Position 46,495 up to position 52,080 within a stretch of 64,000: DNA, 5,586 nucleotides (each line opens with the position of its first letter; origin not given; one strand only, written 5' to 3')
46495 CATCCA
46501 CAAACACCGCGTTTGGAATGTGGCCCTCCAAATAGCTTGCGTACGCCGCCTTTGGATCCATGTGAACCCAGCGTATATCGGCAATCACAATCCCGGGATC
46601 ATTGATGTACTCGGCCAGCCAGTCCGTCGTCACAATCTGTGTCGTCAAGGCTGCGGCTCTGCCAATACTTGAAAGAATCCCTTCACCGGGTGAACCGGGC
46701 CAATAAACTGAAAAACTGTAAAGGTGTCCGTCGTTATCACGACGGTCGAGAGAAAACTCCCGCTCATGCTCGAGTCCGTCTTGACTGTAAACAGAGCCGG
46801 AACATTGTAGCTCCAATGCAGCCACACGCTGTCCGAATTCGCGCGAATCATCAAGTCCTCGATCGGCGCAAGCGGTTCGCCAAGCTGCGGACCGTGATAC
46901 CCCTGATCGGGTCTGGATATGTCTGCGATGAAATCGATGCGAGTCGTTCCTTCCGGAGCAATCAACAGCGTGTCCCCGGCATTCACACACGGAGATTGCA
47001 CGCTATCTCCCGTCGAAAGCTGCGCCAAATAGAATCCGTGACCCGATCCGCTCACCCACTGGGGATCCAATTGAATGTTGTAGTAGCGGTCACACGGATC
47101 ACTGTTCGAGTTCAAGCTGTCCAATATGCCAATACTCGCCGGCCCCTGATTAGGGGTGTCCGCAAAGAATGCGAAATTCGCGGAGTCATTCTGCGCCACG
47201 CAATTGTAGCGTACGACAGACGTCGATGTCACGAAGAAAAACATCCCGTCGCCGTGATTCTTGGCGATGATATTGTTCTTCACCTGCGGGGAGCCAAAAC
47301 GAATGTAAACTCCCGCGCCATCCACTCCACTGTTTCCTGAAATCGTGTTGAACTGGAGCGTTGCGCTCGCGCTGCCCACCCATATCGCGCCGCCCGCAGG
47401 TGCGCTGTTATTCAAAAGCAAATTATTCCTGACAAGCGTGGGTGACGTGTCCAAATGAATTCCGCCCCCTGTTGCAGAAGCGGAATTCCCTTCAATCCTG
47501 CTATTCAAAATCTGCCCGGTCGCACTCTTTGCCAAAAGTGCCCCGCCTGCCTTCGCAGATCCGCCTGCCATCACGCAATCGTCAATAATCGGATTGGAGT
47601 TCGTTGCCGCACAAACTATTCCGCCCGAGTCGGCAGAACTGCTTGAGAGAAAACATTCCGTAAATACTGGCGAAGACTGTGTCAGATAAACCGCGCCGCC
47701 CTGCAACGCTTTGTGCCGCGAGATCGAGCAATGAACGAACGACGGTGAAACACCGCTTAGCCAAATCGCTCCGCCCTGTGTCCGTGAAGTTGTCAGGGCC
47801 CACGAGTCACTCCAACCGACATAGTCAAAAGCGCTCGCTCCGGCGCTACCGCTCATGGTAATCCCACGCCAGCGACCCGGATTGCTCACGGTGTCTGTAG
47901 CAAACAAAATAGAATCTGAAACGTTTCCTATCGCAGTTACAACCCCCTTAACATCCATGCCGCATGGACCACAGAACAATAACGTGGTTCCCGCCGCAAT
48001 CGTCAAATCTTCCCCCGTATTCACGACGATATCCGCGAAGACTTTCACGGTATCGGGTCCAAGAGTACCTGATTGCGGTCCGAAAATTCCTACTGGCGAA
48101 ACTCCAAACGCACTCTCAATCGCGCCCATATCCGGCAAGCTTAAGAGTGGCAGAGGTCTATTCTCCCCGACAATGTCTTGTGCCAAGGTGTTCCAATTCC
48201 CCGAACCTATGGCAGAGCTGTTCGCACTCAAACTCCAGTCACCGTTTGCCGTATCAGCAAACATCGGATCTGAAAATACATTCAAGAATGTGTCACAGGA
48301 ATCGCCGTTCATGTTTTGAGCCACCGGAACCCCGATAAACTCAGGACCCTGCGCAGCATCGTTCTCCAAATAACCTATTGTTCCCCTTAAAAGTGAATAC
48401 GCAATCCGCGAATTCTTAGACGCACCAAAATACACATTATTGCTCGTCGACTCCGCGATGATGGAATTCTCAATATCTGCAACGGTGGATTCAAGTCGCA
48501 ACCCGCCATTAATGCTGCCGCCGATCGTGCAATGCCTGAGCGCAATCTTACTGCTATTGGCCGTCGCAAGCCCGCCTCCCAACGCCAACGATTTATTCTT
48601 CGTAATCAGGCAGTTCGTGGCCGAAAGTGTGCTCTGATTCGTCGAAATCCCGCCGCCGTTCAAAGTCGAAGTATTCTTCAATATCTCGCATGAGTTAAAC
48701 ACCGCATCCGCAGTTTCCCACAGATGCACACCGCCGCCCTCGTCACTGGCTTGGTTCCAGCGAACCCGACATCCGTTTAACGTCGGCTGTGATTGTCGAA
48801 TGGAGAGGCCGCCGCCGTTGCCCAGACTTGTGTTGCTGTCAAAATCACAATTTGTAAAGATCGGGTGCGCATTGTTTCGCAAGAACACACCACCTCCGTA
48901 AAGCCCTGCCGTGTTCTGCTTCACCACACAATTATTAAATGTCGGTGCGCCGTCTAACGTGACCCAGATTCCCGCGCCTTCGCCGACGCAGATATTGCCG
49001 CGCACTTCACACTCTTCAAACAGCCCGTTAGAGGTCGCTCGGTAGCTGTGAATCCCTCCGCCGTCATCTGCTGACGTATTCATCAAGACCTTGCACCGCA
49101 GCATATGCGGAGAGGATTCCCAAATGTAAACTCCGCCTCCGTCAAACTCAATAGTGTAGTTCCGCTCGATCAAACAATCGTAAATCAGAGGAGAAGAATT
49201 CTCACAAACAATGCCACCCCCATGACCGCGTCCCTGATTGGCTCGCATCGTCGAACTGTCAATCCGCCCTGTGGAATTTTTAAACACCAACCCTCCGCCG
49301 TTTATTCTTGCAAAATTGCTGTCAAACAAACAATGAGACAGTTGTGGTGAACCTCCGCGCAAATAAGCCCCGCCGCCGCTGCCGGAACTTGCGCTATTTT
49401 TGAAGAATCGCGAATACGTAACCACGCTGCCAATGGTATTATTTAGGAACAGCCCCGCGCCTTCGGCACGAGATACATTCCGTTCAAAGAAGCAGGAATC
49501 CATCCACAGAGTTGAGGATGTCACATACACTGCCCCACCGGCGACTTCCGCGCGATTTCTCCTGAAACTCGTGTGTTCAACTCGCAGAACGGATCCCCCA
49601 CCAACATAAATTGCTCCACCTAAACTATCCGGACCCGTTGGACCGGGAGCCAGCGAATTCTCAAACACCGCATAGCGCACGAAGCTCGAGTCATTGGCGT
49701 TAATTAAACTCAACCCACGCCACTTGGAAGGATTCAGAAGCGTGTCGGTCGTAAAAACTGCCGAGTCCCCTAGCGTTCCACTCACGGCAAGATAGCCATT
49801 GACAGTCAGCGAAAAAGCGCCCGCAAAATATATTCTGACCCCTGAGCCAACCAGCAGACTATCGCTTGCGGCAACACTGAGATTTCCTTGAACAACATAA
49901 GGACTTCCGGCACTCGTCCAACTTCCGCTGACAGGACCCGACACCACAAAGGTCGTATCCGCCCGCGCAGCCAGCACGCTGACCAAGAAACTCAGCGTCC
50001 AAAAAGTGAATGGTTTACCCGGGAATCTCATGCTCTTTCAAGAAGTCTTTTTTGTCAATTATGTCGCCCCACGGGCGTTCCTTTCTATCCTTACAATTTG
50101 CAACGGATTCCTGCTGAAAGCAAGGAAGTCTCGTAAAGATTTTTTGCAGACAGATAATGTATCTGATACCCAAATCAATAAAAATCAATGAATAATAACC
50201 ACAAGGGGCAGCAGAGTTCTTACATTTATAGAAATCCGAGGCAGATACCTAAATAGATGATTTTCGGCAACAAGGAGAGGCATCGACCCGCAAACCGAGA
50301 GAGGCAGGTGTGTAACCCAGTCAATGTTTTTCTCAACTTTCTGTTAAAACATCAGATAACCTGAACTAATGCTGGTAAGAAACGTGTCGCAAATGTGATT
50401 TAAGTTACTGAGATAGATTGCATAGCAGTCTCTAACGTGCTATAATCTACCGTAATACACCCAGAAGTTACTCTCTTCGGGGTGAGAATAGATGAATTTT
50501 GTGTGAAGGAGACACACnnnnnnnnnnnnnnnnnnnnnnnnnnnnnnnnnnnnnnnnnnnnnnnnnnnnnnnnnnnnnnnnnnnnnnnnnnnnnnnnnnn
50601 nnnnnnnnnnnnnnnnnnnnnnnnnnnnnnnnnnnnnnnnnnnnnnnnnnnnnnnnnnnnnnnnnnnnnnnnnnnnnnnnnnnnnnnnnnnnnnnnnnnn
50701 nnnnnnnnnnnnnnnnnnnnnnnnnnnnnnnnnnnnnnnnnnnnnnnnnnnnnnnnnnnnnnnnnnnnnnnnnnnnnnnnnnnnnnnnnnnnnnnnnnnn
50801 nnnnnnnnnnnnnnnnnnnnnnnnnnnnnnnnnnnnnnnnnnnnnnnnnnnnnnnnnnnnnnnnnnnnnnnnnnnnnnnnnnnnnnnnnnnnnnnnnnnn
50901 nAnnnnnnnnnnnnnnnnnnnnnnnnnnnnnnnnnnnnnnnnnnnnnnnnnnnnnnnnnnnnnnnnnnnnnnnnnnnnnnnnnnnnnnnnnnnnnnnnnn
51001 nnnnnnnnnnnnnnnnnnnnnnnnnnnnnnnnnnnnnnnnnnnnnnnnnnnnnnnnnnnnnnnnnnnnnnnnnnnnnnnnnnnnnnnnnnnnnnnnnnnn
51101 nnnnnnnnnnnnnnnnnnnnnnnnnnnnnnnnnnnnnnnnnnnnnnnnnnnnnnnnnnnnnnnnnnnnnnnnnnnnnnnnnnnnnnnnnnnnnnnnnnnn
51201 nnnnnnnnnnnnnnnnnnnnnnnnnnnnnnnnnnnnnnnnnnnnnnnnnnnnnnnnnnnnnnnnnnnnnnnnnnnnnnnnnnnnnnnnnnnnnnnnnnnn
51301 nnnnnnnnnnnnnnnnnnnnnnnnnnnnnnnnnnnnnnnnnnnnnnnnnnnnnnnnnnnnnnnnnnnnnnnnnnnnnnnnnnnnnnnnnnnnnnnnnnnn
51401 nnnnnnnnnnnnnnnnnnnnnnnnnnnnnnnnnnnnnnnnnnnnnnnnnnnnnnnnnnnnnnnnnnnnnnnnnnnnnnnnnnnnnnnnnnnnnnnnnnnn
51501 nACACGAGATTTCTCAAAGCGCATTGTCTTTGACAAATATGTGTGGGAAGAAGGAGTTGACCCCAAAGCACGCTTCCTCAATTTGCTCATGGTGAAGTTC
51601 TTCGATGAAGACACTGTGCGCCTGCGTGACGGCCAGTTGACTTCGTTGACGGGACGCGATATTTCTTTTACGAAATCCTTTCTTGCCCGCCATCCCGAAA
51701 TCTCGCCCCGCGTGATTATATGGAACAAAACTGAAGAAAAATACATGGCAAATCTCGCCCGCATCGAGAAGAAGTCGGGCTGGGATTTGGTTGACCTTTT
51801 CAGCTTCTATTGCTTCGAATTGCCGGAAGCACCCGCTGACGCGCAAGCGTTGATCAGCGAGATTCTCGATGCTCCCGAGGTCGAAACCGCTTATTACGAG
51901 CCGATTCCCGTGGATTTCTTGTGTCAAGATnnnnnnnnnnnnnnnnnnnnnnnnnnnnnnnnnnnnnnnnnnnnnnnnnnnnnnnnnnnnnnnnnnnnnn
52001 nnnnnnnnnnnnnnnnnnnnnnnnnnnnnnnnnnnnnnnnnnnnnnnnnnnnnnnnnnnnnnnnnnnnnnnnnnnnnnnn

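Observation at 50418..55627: Self-contained operon: consensus promoter, two paralogous small secreted helical proteins, a 1395-aa kexin-like S8/CARDB protein, and a strong terminator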

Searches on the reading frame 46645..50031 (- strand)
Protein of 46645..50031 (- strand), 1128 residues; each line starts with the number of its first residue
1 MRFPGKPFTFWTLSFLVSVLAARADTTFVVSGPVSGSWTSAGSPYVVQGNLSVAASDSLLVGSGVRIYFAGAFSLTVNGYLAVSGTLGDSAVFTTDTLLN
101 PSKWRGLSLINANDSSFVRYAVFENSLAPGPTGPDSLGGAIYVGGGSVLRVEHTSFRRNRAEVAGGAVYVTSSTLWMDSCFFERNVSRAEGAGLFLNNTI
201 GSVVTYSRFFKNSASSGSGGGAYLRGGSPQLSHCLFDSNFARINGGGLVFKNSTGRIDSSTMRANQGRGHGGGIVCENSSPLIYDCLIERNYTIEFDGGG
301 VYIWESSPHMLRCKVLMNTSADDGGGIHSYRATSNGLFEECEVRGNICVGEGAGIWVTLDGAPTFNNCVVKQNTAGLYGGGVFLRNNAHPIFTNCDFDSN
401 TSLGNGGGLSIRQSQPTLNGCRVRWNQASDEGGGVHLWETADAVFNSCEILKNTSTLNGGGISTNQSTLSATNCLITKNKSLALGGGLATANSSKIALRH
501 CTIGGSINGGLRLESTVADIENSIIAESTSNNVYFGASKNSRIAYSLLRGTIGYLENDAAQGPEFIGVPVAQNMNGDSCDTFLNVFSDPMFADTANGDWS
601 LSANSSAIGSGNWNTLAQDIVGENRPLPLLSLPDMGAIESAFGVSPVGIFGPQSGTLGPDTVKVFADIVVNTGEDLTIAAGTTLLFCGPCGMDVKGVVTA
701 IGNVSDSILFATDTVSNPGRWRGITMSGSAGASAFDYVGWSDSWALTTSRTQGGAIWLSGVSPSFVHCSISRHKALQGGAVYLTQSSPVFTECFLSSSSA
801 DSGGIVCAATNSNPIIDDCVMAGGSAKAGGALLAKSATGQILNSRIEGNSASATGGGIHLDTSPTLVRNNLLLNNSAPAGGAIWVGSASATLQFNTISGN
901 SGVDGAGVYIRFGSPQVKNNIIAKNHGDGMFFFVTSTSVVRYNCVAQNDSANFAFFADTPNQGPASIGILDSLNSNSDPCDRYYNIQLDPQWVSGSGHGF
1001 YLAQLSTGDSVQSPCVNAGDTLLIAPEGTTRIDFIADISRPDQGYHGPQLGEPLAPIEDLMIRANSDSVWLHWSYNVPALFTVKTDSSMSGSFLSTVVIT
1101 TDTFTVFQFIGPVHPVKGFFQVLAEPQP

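Call 4: search_protein_families(library=pfam, proteins=[window:46645-50031:-], max_evalue=0.1)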
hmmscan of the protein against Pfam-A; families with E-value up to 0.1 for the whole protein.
window:46645-50031:- (1128 aa): 4 families
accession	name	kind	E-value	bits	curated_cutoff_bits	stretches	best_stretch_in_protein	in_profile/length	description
PF13229.12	Beta_helix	-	3.8e-44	150.5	25.9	5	379-521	23-154/158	Right handed beta helix region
PF05048.19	NosD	-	4.2e-18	66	23.6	4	804-950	18-151/212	Periplasmic copper-binding protein (NosD)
PF02415.23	Chlam_PMP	-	2.3e-08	33.8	20.6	0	394-410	1-17/19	Chlamydia polymorphic membrane protein (Chlamydia_PMP) repeat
PF17161.10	DUF5123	-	0.072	14.7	35.1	1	496-605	1-102/113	Domain of unknown function (DUF5123)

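Call 5: search_protein_families(library=ncbifam, proteins=[window:46645-50031:-], max_evalue=0.1)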
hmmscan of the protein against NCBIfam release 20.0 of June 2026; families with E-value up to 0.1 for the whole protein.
window:46645-50031:- (1128 aa): 2 families
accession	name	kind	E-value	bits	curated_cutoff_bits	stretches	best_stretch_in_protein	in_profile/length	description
TIGR04247.1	NosD_copper_fam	subfamily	6.1e-06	25.1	300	0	287-459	139-291/377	nitrous oxide reductase family maturation protein NosD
TIGR03804.1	para_beta_helix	repeat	0.0028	17.3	19.45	1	843-876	9-43/44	parallel beta-helix repeat protein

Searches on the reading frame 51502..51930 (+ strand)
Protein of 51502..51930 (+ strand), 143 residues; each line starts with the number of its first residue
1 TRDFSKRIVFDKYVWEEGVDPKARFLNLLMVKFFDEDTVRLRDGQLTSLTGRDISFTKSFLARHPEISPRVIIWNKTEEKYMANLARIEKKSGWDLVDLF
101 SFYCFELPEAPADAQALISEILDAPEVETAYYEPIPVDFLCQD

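Call 62: search_protein_families(library=pfam, proteins=[window:51502-51930:+], max_evalue=1)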
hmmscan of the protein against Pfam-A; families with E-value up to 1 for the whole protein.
window:51502-51930:+ (143 aa): 0 families
